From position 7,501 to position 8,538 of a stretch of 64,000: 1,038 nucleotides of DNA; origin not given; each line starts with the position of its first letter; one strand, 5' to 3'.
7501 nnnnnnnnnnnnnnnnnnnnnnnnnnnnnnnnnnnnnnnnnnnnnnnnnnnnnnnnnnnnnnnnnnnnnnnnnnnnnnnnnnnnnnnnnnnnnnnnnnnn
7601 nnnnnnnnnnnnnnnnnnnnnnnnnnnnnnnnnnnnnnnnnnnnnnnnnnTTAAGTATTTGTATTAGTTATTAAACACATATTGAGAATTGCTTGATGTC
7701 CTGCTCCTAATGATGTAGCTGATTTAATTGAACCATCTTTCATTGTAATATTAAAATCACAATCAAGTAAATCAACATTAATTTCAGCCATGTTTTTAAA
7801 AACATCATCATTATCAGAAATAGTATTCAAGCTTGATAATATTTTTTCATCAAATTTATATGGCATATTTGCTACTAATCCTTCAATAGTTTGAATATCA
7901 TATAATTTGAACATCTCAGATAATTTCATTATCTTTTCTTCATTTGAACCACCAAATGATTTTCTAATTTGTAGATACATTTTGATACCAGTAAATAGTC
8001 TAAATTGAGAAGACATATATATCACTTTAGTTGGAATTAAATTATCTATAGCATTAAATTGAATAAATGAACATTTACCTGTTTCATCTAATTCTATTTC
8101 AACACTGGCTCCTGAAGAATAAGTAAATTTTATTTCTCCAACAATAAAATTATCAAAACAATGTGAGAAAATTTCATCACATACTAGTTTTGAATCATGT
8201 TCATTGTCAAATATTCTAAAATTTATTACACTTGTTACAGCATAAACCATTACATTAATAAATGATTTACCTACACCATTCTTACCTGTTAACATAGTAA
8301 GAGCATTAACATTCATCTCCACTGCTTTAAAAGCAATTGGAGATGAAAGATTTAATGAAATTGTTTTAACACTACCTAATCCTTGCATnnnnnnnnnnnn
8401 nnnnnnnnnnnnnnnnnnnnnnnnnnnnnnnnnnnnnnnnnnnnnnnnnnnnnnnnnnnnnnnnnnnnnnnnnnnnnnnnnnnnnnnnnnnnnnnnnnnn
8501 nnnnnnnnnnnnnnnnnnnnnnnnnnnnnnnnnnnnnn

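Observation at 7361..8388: ABC/AAA_21-type ATPase split across two ORFs between its signature motif and Walker B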

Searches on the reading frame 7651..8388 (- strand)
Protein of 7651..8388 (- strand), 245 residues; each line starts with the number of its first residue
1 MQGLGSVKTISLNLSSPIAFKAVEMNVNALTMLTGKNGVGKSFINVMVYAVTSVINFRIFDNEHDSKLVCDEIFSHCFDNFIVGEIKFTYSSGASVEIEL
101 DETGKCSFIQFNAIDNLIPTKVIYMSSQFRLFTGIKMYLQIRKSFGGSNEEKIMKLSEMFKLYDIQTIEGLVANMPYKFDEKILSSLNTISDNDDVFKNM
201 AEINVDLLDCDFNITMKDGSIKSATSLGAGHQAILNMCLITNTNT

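Call 3: search_protein_families(library=pfam, proteins=[window:7651-8388:-], max_evalue=1)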
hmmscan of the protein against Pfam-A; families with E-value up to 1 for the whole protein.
window:7651-8388:- (245 aa): 2 families
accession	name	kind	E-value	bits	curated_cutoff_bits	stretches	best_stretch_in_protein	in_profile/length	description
PF13555.12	AAA_29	-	0.036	14.2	27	1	22-42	16-36/61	P-loop containing region of AAA domain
PF11224.13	DUF3023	-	0.054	13.8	22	1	27-102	52-125/129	Protein of unknown function (DUF3023)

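Call 4: search_protein_families(library=phrogs, proteins=[window:7651-8388:-], max_evalue=0.1)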
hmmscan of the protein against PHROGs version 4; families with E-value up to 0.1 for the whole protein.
window:7651-8388:- (245 aa): 2 families
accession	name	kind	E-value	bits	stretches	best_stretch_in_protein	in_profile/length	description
phrog_14430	-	unknown function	0.00013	22.3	1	23-67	16-60/444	-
phrog_3940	-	unknown function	0.044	13.6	1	25-103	23-94/537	-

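Call 5: search_protein_families(library=padloc, proteins=[window:7651-8388:-], max_evalue=1)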
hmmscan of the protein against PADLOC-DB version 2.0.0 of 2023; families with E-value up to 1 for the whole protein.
window:7651-8388:- (245 aa): 15 families
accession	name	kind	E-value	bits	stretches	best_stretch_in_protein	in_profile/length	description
PDLC02913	ATPase_I-A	-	0.00053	17.2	1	13-103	58-148/508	-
PDLC00283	PtuA1|PtuA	-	0.0011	16.1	1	21-129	19-82/448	AAA ATPase domain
PDLC03878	NsnB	-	0.0013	16.5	1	15-90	8-74/345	-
PDLC04389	PDC-M07A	-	0.0023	15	1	12-42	9-39/443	-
PDLC00279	PtuA1|PtuA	-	0.0049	14.1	1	12-67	9-64/416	AAA ATPase domain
PDLC02914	ATPase-Toprim_I-B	-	0.0058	13.9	1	23-222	20-181/443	-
PDLC00299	PtuA1|PtuA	-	0.006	13.6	1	19-102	65-150/535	AAA ATPase domain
PDLC00307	PtuA1|PtuA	-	0.006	13.6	1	28-53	22-48/424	AAA ATPase domain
PDLC00290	PtuA1|PtuA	-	0.011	13.1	1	13-45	7-40/414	AAA ATPase domain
PDLC00519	JetC1|JetC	-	0.013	11.7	1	19-44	14-39/1097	DUF3584 domain; MukB-like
PDLC04178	HEC-01A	-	0.029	11.4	1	19-42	19-42/399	-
PDLC00271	PtuA1|PtuA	-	0.031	11.8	1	11-74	5-70/421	AAA ATPase domain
PDLC04183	HEC-01A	-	0.049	10.7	1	12-47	8-43/402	-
PDLC04140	mad8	-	0.051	11.1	1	24-94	23-70/314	mads_8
PDLC02979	AriA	-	0.13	10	1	20-142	14-87/373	-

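Call 7: find_homologous_proteins(query=window:7651-8388:-, max_evalue=0.001)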
Query window:7651-8388:- (245 aa): 2 proteins with E <= 0.001 among 270 candidates.
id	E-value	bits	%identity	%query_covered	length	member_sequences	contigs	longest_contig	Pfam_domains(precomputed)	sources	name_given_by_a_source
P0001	4.0e-154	529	100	100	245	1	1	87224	-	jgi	-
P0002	4.3e-28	117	35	97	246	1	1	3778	-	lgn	-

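Call 8: find_encoding_contigs(protein=P0002, flank=5000)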
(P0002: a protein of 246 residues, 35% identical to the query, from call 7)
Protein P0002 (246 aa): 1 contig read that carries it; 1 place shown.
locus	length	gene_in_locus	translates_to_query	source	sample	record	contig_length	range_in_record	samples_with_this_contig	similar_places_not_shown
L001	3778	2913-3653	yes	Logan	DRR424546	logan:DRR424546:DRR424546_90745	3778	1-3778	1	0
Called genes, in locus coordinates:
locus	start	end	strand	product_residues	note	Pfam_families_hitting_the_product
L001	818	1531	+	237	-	PF00691:OmpA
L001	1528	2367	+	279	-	-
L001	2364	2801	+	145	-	-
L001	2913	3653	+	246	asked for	-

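Call 9: find_encoding_contigs(protein=P0001, flank=10000, max_places=3)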
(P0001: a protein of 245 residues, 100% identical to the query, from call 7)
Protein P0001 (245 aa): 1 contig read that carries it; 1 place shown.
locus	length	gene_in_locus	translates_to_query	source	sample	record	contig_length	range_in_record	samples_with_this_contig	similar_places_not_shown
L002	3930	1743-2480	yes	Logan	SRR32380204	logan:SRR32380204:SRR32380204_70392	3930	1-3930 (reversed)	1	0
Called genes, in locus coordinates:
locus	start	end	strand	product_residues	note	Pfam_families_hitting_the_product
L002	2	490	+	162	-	?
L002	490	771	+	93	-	-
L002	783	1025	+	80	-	-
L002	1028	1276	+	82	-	-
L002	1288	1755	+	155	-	-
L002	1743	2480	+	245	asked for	-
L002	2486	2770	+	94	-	-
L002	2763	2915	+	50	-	-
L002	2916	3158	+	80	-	-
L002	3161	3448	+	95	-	-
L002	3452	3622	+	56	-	-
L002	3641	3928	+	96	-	?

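Call 20: find_related_loci(query=A1, collection=viral_contigs, flank=6000)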
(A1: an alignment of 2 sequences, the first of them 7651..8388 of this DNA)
Query A1 (245 aa) in viral_contigs; peptide patterns used: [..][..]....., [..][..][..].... (x = any residue, [..] = any of these).
288 stretches matched a pattern, but none encodes a relative of the query by tblastn (E <= 1e-3).

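Call 21: find_related_loci(query=A1, collection=metagenome_contigs, flank=6000)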
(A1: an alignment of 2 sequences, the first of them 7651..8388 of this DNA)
Query A1 (245 aa) in metagenome_contigs; peptide patterns used: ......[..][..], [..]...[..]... (x = any residue, [..] = any of these).
260 stretches matched a pattern, but none encodes a relative of the query by tblastn (E <= 1e-3).

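Call 22: search_protein_representatives(alignment_id=A1)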
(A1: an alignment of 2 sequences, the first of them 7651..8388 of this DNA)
Query: 2 sequences, 254 profile positions. Proteins with E-value up to 0.001 (for the whole library): 363; up to 1e-10: 299; up to 1e-30: 117. The best 150 are listed.
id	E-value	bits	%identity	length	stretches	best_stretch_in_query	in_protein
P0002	2.6e-136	469.4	-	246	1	1-250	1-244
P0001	4.1e-135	465.5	-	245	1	4-254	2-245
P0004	1.0e-58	215.1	-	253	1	3-249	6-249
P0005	3.8e-55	203.4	-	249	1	3-250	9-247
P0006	5.5e-55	202.9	-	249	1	1-252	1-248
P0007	1.9e-53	197.8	-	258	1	4-251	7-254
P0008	4.5e-50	186.8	-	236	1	10-252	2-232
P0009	1.5e-49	185.0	-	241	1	3-250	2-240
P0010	2.6e-49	184.3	-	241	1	4-249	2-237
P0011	4.1e-49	183.6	-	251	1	3-252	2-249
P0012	4.8e-48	180.2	-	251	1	4-249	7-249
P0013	7.7e-48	179.5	-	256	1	5-250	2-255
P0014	1.0e-47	179.1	-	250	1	3-249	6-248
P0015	2.7e-47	177.7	-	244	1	5-249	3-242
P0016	1.1e-46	175.7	-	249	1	3-250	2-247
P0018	3.4e-46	174.1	-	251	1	4-249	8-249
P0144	1.9e-27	112.6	-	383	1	3-250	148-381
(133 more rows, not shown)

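Call 27: search_protein_families(library=pfam, alignment_id=A2, max_evalue=0.01)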
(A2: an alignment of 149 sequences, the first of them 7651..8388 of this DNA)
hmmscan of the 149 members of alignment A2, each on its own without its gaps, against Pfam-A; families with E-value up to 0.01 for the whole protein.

A. member 1, window:7651-8388:- (245 aa): 0 families

B. families by the number of members that match (of 149 scanned): 23 families
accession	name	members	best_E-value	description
PF13175.12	AAA_15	63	2.3e-08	AAA ATPase domain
PF00005.33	ABC_tran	33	7.8e-06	ABC transporter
PF02463.25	SMC_N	27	6.8e-06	RecF/RecN/SMC N terminal domain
PF13304.12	AAA_21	23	8.8e-08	AAA domain, putative AbiEii toxin, Type IV TA system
PF13476.12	AAA_23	23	2.8e-05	AAA domain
PF13555.12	AAA_29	4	0.0051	P-loop containing region of AAA domain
PF13481.12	AAA_25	3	0.00031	AAA domain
PF10236.15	DAP3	3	0.00091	Mitochondrial ribosomal death-associated protein 3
PF13166.12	AAA_13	2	0.00015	AAA domain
PF24389.1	ORC-CDC6-like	2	0.0022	ORC-CDC6-like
PF16446.10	DUF5043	1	0.0018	Domain of unknown function (DUF5043)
PF22427.2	SMMA_C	1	0.0021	Maltogenic amylase, C-terminal domain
PF20862.2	DUF6843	1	0.0022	Family of unknown function (DUF6843)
PF06919.17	Phage_T4_Gp30_7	1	0.0024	Phage Gp30.7 protein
PF02562.22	PhoH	1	0.0028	PhoH-like protein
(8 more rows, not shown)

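Call 28: search_solved_structures(query=A2, max_evalue=1, show_alignments=3)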
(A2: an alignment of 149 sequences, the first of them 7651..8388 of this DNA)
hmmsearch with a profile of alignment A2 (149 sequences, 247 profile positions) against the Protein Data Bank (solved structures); distinct sequences matched with E-value up to 1: 46.
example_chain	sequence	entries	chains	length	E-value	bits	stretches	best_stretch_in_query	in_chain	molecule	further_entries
7p48_6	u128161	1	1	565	0.017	17.6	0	34-80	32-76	ABC-F type ribosomal protection protein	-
4hzi_A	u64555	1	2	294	0.04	16.4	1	22-63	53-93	ABC transporter ATP-binding protein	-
8ux9_B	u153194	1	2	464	0.041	16.4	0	10-48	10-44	AriA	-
8frp_A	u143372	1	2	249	0.048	16.1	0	140-170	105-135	Lipopolysaccharide export system ATP-binding protein LptB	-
8frl_A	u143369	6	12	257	0.05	16.1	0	140-170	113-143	Lipopolysaccharide export system ATP-binding protein LptB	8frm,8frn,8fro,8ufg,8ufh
4hlu_D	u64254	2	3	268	0.053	16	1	25-50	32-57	Energy-coupling factor transporter ATP-binding protein EcfA | Energy-coupling factor transporter ATP-binding protein EcfA1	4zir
8v46_A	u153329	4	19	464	0.057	15.9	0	21-48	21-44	AriA antitoxin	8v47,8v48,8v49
8v45_A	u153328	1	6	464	0.057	15.9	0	21-48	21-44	AriA antitoxin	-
3tho_A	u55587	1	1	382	0.059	15.8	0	15-47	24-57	Probable DNA double-strand break repair Rad50 ATPase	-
3qf7_A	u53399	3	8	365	0.076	15.5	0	20-47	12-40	Rad50 | Probable DNA double-strand break repair Rad50 ATPase,Probable DNA double-strand break repa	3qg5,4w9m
9n69_A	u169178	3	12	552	0.081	15.4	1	26-66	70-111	AAA family ATPase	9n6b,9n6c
9nlj_U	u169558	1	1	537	0.083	15.4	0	27-49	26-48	Uup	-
22bu_B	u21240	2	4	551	0.12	14.9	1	20-60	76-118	AAA family ATPase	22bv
22et_E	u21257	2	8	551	0.12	14.9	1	20-60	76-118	PtuA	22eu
6yal_k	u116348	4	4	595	0.12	14.8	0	29-47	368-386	ATP-binding cassette sub-family E member 1 (ABCE1) | ATP binding cassette subfamily E member 1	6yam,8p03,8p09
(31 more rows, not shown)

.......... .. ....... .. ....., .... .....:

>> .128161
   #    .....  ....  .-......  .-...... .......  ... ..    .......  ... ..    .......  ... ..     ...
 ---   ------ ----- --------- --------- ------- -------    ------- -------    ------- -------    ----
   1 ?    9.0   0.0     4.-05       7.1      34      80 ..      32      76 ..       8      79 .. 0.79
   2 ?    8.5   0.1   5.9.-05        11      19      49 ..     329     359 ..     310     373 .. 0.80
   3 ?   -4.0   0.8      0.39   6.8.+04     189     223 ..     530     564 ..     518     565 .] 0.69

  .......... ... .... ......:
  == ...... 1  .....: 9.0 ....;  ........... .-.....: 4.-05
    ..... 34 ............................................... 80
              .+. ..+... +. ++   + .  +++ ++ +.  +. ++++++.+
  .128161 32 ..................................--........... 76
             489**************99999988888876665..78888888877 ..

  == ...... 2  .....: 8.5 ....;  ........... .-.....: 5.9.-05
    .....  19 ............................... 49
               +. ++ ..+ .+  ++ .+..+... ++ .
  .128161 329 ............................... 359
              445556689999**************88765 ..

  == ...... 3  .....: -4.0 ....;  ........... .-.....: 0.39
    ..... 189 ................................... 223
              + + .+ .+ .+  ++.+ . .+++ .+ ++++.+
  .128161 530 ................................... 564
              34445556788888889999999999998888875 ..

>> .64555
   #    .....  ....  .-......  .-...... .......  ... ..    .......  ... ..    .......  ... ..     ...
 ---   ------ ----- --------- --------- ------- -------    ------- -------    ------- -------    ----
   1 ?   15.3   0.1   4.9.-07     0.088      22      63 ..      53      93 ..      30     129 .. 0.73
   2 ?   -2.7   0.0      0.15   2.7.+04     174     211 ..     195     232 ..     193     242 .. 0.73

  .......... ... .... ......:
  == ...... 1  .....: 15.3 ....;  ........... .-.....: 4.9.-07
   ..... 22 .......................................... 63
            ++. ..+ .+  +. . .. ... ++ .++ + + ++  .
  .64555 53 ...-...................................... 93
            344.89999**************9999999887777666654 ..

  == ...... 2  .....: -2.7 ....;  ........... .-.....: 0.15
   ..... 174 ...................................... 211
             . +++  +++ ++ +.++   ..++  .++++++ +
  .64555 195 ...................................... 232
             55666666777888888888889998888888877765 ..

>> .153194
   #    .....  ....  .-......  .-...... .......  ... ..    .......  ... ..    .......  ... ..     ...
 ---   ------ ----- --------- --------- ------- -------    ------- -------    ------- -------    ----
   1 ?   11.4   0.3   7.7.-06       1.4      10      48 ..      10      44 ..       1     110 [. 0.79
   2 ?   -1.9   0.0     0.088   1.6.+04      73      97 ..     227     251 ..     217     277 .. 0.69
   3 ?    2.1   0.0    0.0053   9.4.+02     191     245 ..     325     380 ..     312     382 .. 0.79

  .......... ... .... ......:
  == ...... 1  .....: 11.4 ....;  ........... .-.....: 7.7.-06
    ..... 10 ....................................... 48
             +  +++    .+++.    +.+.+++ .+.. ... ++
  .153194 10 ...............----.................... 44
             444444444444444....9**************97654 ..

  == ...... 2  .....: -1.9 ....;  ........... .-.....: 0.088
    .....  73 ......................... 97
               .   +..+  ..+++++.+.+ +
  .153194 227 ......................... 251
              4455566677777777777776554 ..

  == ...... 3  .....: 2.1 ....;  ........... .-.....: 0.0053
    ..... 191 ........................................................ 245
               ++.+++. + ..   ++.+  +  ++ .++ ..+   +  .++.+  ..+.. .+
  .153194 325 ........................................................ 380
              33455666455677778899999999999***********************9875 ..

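Call 31: find_encoding_contigs(protein=P0004, flank=4000, max_places=3)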
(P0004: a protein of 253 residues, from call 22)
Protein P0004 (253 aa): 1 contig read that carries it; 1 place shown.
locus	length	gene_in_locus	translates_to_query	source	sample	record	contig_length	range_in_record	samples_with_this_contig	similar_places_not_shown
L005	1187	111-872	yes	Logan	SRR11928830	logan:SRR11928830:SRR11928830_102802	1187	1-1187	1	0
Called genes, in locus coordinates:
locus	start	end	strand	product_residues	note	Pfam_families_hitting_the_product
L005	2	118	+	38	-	?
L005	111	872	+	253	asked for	-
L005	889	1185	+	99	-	?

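Call 32: find_encoding_contigs(protein=P0005, flank=4000, max_places=3)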
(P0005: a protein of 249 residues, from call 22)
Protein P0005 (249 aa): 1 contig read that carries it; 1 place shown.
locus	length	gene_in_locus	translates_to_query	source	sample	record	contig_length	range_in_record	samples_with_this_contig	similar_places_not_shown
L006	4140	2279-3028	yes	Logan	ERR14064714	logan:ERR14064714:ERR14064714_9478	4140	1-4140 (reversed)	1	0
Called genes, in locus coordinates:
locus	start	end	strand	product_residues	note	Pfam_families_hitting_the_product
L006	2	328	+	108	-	?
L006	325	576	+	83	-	-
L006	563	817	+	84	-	-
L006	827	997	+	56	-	-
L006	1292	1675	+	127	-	-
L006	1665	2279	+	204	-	PF00226:DnaJ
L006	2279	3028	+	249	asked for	-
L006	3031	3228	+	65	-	-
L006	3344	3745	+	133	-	-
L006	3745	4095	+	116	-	-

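Call 34: predict_structure(alignment_id=A2)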
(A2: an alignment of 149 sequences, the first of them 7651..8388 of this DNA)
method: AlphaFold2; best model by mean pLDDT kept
length: 245 residues; sequences in the alignment: 149
mean_pLDDT: 94.9   pTM: 0.90
mean pLDDT of the five models: 94.9, 94.7, 94.6, 94.6, 94.3
residues with pLDDT >= 90: 227; 70-90: 7; 50-70: 11; < 50: 0
segments of 3 or more residues with pLDDT < 50: none
pLDDT, mean of each block of 10 residues (from residue 1): 95 96 86 62 95 97 96 98 98 98 98 96 96 98 96 97 97 98 96 93 98 98 98 97 88
secondary structure, 60 per line:
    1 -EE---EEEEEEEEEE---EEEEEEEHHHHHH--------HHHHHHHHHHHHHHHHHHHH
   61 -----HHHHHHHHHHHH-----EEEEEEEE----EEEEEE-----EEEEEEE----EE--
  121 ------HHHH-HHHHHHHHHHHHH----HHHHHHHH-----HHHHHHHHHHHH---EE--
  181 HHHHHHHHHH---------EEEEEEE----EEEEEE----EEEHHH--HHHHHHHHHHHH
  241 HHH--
elements in order: E7-16 E20-26 H27-32 H41-60 H66-77 E83-90 E95-100 E106-112 H127-130 H132-144 H149-156 H162-173 H181-190 E200-206 E211-216 E221-223 H229-243

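Call 37: find_homologous_proteins(query=A2, max_evalue=0.00001)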
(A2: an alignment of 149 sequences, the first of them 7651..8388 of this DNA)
Query A2 (149 sequences) (245 aa, profile of the alignment): 15 proteins with E <= 0.00001 among 3071 candidates.
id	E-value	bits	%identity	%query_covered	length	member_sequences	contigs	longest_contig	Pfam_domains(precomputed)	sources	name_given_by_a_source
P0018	3.1e-89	317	31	95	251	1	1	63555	-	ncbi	-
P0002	2.0e-70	255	35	97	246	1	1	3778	-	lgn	-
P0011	1.2e-69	252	33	95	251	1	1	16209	-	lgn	-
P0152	2.8e-67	245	32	87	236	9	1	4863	-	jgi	jgi:hypothetical protein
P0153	5.1e-67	244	34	98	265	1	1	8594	-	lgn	-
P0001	8.6e-67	243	100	100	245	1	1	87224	-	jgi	-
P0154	2.2e-65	238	31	94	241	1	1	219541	-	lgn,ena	-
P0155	2.9e-65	238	30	95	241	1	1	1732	-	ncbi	-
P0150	1.3e-62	229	27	96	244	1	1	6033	-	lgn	-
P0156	1.9e-61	226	30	97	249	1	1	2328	-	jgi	jgi:hypothetical protein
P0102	2.0e-60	222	31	100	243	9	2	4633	-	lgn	-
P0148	2.2e-59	219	25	95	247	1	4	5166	-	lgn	-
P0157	7.2e-54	201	25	96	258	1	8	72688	-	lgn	-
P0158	1.4e-49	187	27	97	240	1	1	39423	-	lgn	-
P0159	2.0e-49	186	26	98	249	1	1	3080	-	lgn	-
